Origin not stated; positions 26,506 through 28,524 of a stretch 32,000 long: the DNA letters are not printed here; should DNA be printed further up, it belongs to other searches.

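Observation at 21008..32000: Tightly packed operon mixing exported peptidases with a complete DsbD-centred reducing pathway, behind an outer-membrane-receptor-like gene: candidate reductive proteolysis / disulfide-rich peptide utilisation locus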

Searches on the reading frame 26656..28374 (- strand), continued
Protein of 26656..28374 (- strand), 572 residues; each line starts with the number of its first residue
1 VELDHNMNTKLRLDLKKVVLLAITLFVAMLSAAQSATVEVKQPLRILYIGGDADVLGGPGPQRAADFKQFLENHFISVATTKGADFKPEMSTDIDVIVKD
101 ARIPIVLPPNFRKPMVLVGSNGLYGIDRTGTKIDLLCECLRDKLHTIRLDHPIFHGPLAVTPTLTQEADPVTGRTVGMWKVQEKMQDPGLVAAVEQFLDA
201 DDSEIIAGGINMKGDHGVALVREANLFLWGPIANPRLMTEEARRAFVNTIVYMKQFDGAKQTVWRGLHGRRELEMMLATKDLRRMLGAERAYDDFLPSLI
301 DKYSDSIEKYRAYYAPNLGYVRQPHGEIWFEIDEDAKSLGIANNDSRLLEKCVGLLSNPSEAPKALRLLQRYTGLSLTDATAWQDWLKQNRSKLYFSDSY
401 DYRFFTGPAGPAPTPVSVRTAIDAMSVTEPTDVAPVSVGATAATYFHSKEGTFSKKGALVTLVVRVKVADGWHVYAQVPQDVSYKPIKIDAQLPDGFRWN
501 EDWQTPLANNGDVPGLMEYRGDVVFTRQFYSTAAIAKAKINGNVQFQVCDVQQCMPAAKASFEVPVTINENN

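Call 45: search_protein_families(library=pfam, proteins=[L023:5705-6619:+, L023:6634-8067:+, L023:8093-8842:+, L013:6461-7267:+, L013:7245-8696:+, L013:12518-14191:+, L078:15946-17469:+, L078:1934-3118:+, L078:6688-8190:+, L083:6174-7379:+], max_evalue=0.001)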
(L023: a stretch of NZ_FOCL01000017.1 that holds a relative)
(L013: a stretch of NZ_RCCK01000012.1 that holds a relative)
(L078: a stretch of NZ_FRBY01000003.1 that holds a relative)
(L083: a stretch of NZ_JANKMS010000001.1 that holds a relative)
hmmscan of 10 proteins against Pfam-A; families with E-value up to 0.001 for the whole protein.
L023:5705-6619:+ (305 aa): 1 family
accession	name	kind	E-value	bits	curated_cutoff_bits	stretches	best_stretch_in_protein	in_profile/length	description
PF16132.11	DUF4843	-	1.1e-43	149.1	34.5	1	47-213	1-163/163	Domain of unknown function (DUF4843)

L023:6634-8067:+ (478 aa): 1 family
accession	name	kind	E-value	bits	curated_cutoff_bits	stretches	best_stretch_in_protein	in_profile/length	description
PF16407.11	PKD_2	-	2.7e-16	60.7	39.2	1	19-171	1-157/157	PKD-like family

L023:8093-8842:+ (250 aa): 1 family
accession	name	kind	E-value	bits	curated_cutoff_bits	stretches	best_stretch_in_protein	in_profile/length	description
PF04450.18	BSP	-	2.2e-23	83.6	23.8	1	135-244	103-207/207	Peptidase of plants and bacteria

L013:6461-7267:+ (269 aa): 1 family
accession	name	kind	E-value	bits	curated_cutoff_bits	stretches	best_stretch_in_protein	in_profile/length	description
PF16132.11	DUF4843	-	1.4e-35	122.7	34.5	1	24-182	1-162/163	Domain of unknown function (DUF4843)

L013:7245-8696:+ (484 aa): 2 families
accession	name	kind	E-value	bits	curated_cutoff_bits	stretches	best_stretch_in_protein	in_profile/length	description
PF16407.11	PKD_2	-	6.9e-14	52.9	39.2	1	31-178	1-157/157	PKD-like family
PF24807.1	WD40_CDC20-Fz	-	2.2e-05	24.3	200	1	392-460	14-82/292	CDC20/Fizzy WD40 domain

L013:12518-14191:+ (558 aa): 5 families
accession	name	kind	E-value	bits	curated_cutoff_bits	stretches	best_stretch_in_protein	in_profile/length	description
PF13365.12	Trypsin_2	-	1.8e-26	94.1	27.6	1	64-200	2-144/144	Trypsin-like peptidase domain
PF17820.7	PDZ_6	-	6.5e-09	35.8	27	1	414-445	4-35/54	PDZ domain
PF13180.12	PDZ_2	-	7.2e-08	33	27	1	397-462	1-66/80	PDZ domain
PF00595.29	PDZ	-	3.6e-07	30.9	23.2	1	395-445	8-62/81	PDZ domain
PF00089.32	Trypsin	-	6.8e-07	29.8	20.6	1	57-217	20-214/220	Trypsin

L078:15946-17469:+ (508 aa): 2 families
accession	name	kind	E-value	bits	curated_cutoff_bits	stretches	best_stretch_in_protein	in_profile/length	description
PF00266.25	Aminotran_5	-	1.1e-47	163.3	21.5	1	71-456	25-368/371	Aminotransferase class-V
PF00155.27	Aminotran_1_2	-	1.4e-06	28.2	19.7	0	157-237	102-187/361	Aminotransferase class I and II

L078:1934-3118:+ (395 aa): 2 families
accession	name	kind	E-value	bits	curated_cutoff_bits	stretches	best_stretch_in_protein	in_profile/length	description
PF16344.10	FecR_C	-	2.6e-20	72.7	24.4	1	324-393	2-70/70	FecR, C-terminal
PF04773.18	FecR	-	6.3e-15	55.8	24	1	188-280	9-96/97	FecR protein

L078:6688-8190:+ (501 aa): 2 families
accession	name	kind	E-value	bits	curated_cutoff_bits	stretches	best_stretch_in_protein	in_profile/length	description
PF07980.17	SusD_RagB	-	2.2e-17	64.1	23.1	1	249-501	32-297/297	SusD family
PF14322.12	SusD-like_3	-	7.3e-16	59.4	27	1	108-237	73-191/191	Starch-binding associating with outer membrane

L083:6174-7379:+ (402 aa): 4 families
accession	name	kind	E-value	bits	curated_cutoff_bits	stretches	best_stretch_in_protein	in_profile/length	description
PF00085.26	Thioredoxin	-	1.3e-13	51.3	23.5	1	25-128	6-100/103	Thioredoxin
PF13098.12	Thioredoxin_2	-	5.3e-13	49.7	27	1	36-126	1-101/104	Thioredoxin-like domain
PF03190.21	Thioredox_DsbH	-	1.1e-11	45.4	27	1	30-118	27-121/163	Protein of unknown function, DUF255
PF13899.12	Thioredoxin_7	-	8.1e-08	32.7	27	1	27-108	4-83/83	Thioredoxin-like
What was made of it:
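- DUF4843 and PKD-like proteins, which I recognise from SusC/SusD uptake loci, are also present (call 45). Sigma/FecR-type control is typical of iron uptake (established knowledge; FecR domains in call 45).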

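Call 62: search_solved_structures(query=L002:3193-6474:+, max_evalue=0.01)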
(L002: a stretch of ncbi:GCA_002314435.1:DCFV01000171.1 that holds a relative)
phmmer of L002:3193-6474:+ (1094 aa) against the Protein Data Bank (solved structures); distinct sequences matched with E-value up to 0.01: 0.
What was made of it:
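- Tried and rejected: No match (call 62).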

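Call 63: search_protein_families(library=pfam, proteins=[L002:3193-6474:+, L002:1374-3173:+, L002:784-1374:+, L008:1347-3125:+, L003:4394-5467:+, L003:9052-9873:+, L013:182-1294:+, L023:17922-18920:+], max_evalue=0.01)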
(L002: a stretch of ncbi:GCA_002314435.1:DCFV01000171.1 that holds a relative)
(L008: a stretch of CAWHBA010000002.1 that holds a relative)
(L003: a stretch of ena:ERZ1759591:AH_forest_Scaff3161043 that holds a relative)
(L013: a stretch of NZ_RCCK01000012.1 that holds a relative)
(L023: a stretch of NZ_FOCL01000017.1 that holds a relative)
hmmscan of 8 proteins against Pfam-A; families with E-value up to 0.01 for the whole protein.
L002:3193-6474:+ (1094 aa): 4 families
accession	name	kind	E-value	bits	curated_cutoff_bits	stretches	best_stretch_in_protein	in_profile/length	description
PF25183.1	OMP_b-brl_4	-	2.8e-144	483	30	1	257-1061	1-829/838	Outer membrane beta barrel domain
PF13620.12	CarboxypepD_reg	-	4.9e-20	72.1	32.3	1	30-111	1-82/82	Carboxypeptidase regulatory-like domain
PF07715.20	Plug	-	2e-05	25.5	23.9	1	130-248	5-101/107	TonB-dependent Receptor Plug Domain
PF13715.12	CarbopepD_reg_2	-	2e-05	24.9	32.2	1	32-111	2-77/88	CarboxypepD_reg-like domain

L002:1374-3173:+ (600 aa): 0 families

L002:784-1374:+ (197 aa): 7 families
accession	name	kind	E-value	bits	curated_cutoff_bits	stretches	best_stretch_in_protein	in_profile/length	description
PF08281.18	Sigma70_r4_2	-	1.6e-12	47.3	25.7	1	136-186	3-54/54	Sigma-70, region 4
PF04542.20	Sigma70_r2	-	2.2e-09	37.4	24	1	34-100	1-69/71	Sigma-70 region 2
PF04545.22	Sigma70_r4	-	1.7e-07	31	24.1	1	141-186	2-48/50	Sigma-70, region 4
PF13384.12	HTH_23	-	4.9e-06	26.6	24.6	1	150-181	9-40/50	Homeodomain-like domain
PF13551.12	HTH_29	-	0.00096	19.6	28.1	1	151-182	4-36/64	Winged helix-turn helix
PF19889.5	DUF6362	-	0.0013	19.5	31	1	131-184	44-96/98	Domain of unknown function (DUF6362)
PF00196.25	GerE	-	0.0064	16.5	23.5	0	143-187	2-46/57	Bacterial regulatory proteins, luxR family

L008:1347-3125:+ (593 aa): 1 family
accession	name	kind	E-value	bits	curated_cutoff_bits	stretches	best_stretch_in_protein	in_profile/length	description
PF13490.11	zf-HC2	-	0.00063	20.2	22.2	1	12-33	10-31/35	Putative zinc-finger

L003:4394-5467:+ (358 aa): 2 families
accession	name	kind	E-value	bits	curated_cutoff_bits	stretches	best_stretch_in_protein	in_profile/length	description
PF05911.16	FPP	-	6.1e-06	25.2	40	1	114-218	694-798/871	Filament-like plant protein, long coiled-coil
PF00038.26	Filament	-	0.0046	17.1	40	1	129-220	57-148/313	Intermediate filament protein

L003:9052-9873:+ (274 aa): 1 family
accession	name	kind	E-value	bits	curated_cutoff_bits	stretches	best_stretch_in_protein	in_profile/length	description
PF11412.14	DsbD_N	-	3.9e-08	33.8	25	1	151-263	16-112/119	Thiol:disulfide interchange protein DsbD, N-terminal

L013:182-1294:+ (371 aa): 2 families
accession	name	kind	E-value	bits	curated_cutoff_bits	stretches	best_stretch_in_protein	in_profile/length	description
PF04773.18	FecR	-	5.3e-23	81.7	24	1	164-259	2-97/97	FecR protein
PF16344.10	FecR_C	-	3.7e-16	59.4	24.4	1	303-368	2-69/70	FecR, C-terminal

L023:17922-18920:+ (333 aa): 2 families
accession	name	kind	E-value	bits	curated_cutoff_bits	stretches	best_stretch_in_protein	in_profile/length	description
PF04773.18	FecR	-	4.4e-17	62.8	24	1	113-205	3-96/97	FecR protein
PF16344.10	FecR_C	-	8.7e-08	32.5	24.4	1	258-326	2-69/70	FecR, C-terminal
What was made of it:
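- On Protease-associated import system (Fus-like): The receptor is of the CarboxypepD_reg/OMP_b-brl_4 type, with no PDB sequence match at E<=0.01 (calls 62, 63).
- It is the CarboxypepD_reg/OMP_b-brl_4 or SusC type, and has no PDB sequence match at E<=0.01 (calls 62, 63). The Acidobacterial receptor has the CarboxypepD_reg + OMP_b-brl_4 architecture (call 63), which I recall as the Oar type.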

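Call 65: search_protein_families(library=ncbifam, proteins=[L078:15946-17469:+, L023:8093-8842:+, L023:5705-6619:+, L023:6634-8067:+, L013:12518-14191:+, L078:8570-9832:+, L078:11988-13358:+, L078:9908-10420:+, L023:8897-10030:+, L023:11930-12484:+], max_evalue=0.00001)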
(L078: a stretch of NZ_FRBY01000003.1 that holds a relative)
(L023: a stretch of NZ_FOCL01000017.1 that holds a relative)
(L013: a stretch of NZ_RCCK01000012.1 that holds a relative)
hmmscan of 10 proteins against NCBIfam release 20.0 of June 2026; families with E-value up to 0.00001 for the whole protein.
L078:15946-17469:+ (508 aa): 13 families
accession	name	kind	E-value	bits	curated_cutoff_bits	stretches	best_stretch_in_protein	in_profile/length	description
TIGR01979.1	sufS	subfamily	4.8e-45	154.1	475.1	1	69-411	42-364/403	SufS family cysteine desulfurase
NF041166.1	f2_encap_cargo1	exception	4.6e-30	105.3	800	1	77-411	277-589/623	family 2A encapsulin nanocompartment cargo protein cysteine desulfurase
NF006791.0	PRK09295.1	equivalog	1.5e-28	100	661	1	139-410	104-366/406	cysteine desulfurase SufS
TIGR01977.1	am_tr_V_EF2568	hypoth_equivalog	3.7e-26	92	377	1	86-418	41-346/376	cysteine desulfurase family protein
TIGR03392.1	FeS_syn_CsdA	equivalog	6.6e-22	78.2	493.6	1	74-414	45-361/398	cysteine desulfurase CsdA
NF008126.0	PRK10874.1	equivalog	1.3e-21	77.2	607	1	74-413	48-363/401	cysteine desulfurase CsdA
TIGR01976.1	am_tr_V_VC1184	hypoth_equivalog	5.2e-21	75.4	352.35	1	65-288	38-241/401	cysteine desulfurase-like protein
NF040779.1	Sec_lyase_SclA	exception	5.3e-17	61.8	525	1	138-418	84-346/378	selenocysteine lyase SclA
TIGR03402.1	FeS_nifS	equivalog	8.3e-12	44.5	530.75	1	48-469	2-372/379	cysteine desulfurase NifS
TIGR03235.1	DNA_S_dndA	equivalog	3.1e-11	43.2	480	1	48-282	1-216/353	cysteine desulfurase DndA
NF010611.0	PRK14012.1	equivalog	9.3e-10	38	548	1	47-278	7-220/406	IscS subfamily cysteine desulfurase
TIGR02006.1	IscS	equivalog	1.5e-08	34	643.2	1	47-276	5-215/402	IscS subfamily cysteine desulfurase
TIGR03403.1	nifS_epsilon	equivalog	3.3e-06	26.2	587.7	0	48-276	2-213/382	NifS family cysteine desulfurase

L023:8093-8842:+ (250 aa): 0 families

L023:5705-6619:+ (305 aa): 0 families

L023:6634-8067:+ (478 aa): 0 families

L013:12518-14191:+ (558 aa): 10 families
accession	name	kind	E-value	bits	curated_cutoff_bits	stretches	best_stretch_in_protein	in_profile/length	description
TIGR02037.1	degP_htrA_DO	subfamily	3e-31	108.8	416.2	2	51-226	49-227/434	Do family serine endopeptidase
NF041521.1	HhoA_HhoB_HtrA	equivalog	7.1e-27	94.6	450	1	53-226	49-223/335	HhoA/HhoB/HtrA family serine endopeptidase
NF047968.1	SerProtHtrA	equivalog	6.6e-23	81.6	470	1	26-218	47-248/357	serine protease HtrA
TIGR02038.1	protease_degS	equivalog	8.4e-16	58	422.95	1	19-218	32-238/351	outer membrane-stress sensor serine endopeptidase DegS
NF007526.1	PRK10139.1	equivalog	1e-15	57.4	756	1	54-211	84-240/456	serine endoprotease DegQ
NF008189.1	PRK10942.1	equivalog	5.5e-13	48.2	720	1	53-212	105-263/477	serine endoprotease DegP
NF008147.1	PRK10898.1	equivalog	9.1e-12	44.8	408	1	14-206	25-221/352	outer membrane-stress sensor serine endopeptidase DegS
NF050055.1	SerProtHtrAMycob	equivalog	4.7e-09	35.7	800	0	57-217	223-397/502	serine protease HtrA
NF053637.1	SerProtHtrAspr2045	equivalog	4.1e-08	32.6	650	0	48-203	87-253/394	serine protease HtrA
NF040960.1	MamE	equivalog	9.2e-08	31.1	800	0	64-204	125-267/659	magnetosome formation protease MamE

L078:8570-9832:+ (421 aa): 9 families
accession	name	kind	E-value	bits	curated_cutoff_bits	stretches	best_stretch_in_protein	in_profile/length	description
NF002854.0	PRK03147.1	subfamily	2.3e-25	89.5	170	1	270-409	32-165/176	thiol-disulfide oxidoreductase ResA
NF047696.1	ThlDiSintTplARhiz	equivalog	3.6e-18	66.1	230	1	275-397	72-195/219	thiol:disulfide interchange protein TlpA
NF041202.1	StoA_CxxC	exception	5.9e-15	55.5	210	1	300-400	50-149/163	endospore biogenesis thiol-disulfide oxidoreductase StoA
NF041054.1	WAxxUGC_long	equivalog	7.8e-14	51.7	300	1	277-398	81-197/354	ResA-like WAxxUGC motif-containing protein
TIGR00385.1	dsbE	subfamily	2.3e-12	46.9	123.15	1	296-404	57-158/173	DsbE family thiol:disulfide interchange protein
TIGR01068.1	thioredoxin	equivalog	4.8e-09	36.3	96.8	1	300-351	11-62/101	thioredoxin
NF011941.0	PRK15412.1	equivalog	6.9e-08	32.2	359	1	296-396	62-156/185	thiol:disulfide interchange protein DsbE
NF010625.0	PRK14018.1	equivalog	6.7e-07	28.2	522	1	294-407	48-163/521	bifunctional peptide-methionine (S)-S-oxide reductase MsrA/peptide-methionine (R)-S-oxide reductase MsrB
NF008229.0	PRK10996.1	equivalog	7.4e-06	25.7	125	0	290-331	40-81/141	thioredoxin TrxC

L078:11988-13358:+ (457 aa): 9 families
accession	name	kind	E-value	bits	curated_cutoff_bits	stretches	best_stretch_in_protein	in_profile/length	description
NF047696.1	ThlDiSintTplARhiz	equivalog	7.8e-19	68.3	230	1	324-438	82-198/219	thiol:disulfide interchange protein TlpA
NF002854.0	PRK03147.1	subfamily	1.6e-18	67.2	170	1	311-437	35-155/176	thiol-disulfide oxidoreductase ResA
NF041202.1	StoA_CxxC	exception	5.2e-11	42.7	210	1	332-437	45-147/163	endospore biogenesis thiol-disulfide oxidoreductase StoA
NF041054.1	WAxxUGC_long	equivalog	1.4e-09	37.7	300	1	327-443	92-203/354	ResA-like WAxxUGC motif-containing protein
TIGR00385.1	dsbE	subfamily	3.2e-09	36.6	123.15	1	314-436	36-152/173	DsbE family thiol:disulfide interchange protein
TIGR01068.1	thioredoxin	equivalog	6e-09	36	96.8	1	339-384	14-58/101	thioredoxin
NF011941.0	PRK15412.1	equivalog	2.3e-07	30.5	359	1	313-435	40-156/185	thiol:disulfide interchange protein DsbE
NF047697.1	ThioredTrxAClost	equivalog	2e-06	27.9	140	1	340-383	18-60/105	thioredoxin TrxA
NF006898.0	PRK09381.1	equivalog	5.9e-06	26.6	138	0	341-382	23-63/109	thioredoxin TrxA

L078:9908-10420:+ (171 aa): 0 families

L023:8897-10030:+ (378 aa): 10 families
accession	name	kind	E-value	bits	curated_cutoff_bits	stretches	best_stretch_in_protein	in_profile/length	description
NF002854.0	PRK03147.1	subfamily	2.2e-27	96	170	1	237-361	33-154/176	thiol-disulfide oxidoreductase ResA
NF047696.1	ThlDiSintTplARhiz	equivalog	9e-18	64.8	230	1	241-362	72-196/219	thiol:disulfide interchange protein TlpA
TIGR00385.1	dsbE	subfamily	4.4e-15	55.7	123.15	1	234-360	28-151/173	DsbE family thiol:disulfide interchange protein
NF041054.1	WAxxUGC_long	equivalog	1.1e-14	54.5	300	1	243-361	81-196/354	ResA-like WAxxUGC motif-containing protein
NF041202.1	StoA_CxxC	exception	1.3e-11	44.6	210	1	246-361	33-146/163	endospore biogenesis thiol-disulfide oxidoreductase StoA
NF006960.0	PRK09437.1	equivalog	2.9e-08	33.8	140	1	242-331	6-95/156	thioredoxin-dependent thiol peroxidase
TIGR01068.1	thioredoxin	equivalog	1.1e-07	31.9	96.8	1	267-309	15-56/101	thioredoxin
NF011941.0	PRK15412.1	equivalog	6.2e-07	29.1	359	1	242-360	41-156/185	thiol:disulfide interchange protein DsbE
NF040737.1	peroxi_PrxU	equivalog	7.3e-07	29.1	270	1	229-345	25-148/233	thioredoxin-dependent peroxiredoxin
NF010625.0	PRK14018.1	equivalog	4e-06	25.6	522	1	244-359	36-152/521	bifunctional peptide-methionine (S)-S-oxide reductase MsrA/peptide-methionine (R)-S-oxide reductase MsrB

L023:11930-12484:+ (185 aa): 11 families
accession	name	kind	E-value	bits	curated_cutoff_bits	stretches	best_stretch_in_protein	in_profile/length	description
NF002854.0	PRK03147.1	subfamily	2.3e-23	83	170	1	36-168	29-155/176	thiol-disulfide oxidoreductase ResA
NF047696.1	ThlDiSintTplARhiz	equivalog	2.5e-21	76.4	230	1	47-163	75-191/219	thiol:disulfide interchange protein TlpA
NF041054.1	WAxxUGC_long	equivalog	8e-17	61.5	300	1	41-169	76-198/354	ResA-like WAxxUGC motif-containing protein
TIGR00385.1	dsbE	subfamily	1.9e-12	47.1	123.15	1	13-165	4-150/173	DsbE family thiol:disulfide interchange protein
TIGR01068.1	thioredoxin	equivalog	2e-12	47.2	96.8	1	68-118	12-62/101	thioredoxin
NF041202.1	StoA_CxxC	exception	4.4e-10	39.7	210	1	50-166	34-145/163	endospore biogenesis thiol-disulfide oxidoreductase StoA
NF011941.0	PRK15412.1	equivalog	4.1e-09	36.2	359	1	8-164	8-154/185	thiol:disulfide interchange protein DsbE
NF010625.0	PRK14018.1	equivalog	1.9e-08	33.3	522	1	51-169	38-156/521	bifunctional peptide-methionine (S)-S-oxide reductase MsrA/peptide-methionine (R)-S-oxide reductase MsrB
NF006898.0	PRK09381.1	equivalog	1.3e-07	31.9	138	1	71-115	23-66/109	thioredoxin TrxA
NF047697.1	ThioredTrxAClost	equivalog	2.3e-07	30.9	140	1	69-115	17-62/105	thioredoxin TrxA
NF006960.0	PRK09437.1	equivalog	5.3e-06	26.4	140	1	43-118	4-80/156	thioredoxin-dependent thiol peroxidase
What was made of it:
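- M16 in many lineages (calls 45, 65). A SufS-family cysteine-desulfurase-like gene lies between DsbD and M16 in Flavobacterium L078 (TIGR01979, E 4.8e-45; calls 45, 65).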

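Call 83: search_solved_structures(query=A1, max_evalue=1)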
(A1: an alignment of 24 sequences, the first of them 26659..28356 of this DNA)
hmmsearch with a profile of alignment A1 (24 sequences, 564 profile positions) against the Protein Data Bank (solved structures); distinct sequences matched with E-value up to 1: 3.
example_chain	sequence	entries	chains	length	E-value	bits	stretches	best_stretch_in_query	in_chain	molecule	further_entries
1l6p_A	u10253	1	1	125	0.55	11.6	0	445-493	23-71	Thiol:disulfide interchange protein dsbD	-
3pfu_A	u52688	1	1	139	0.66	11.4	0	445-493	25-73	Thiol:disulfide interchange protein dsbD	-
1jpe_A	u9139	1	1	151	0.85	11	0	445-493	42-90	DsbD-alpha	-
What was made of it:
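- Tried and rejected: A PDB profile search gave only marginal DsbD-alpha hits (call 83).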
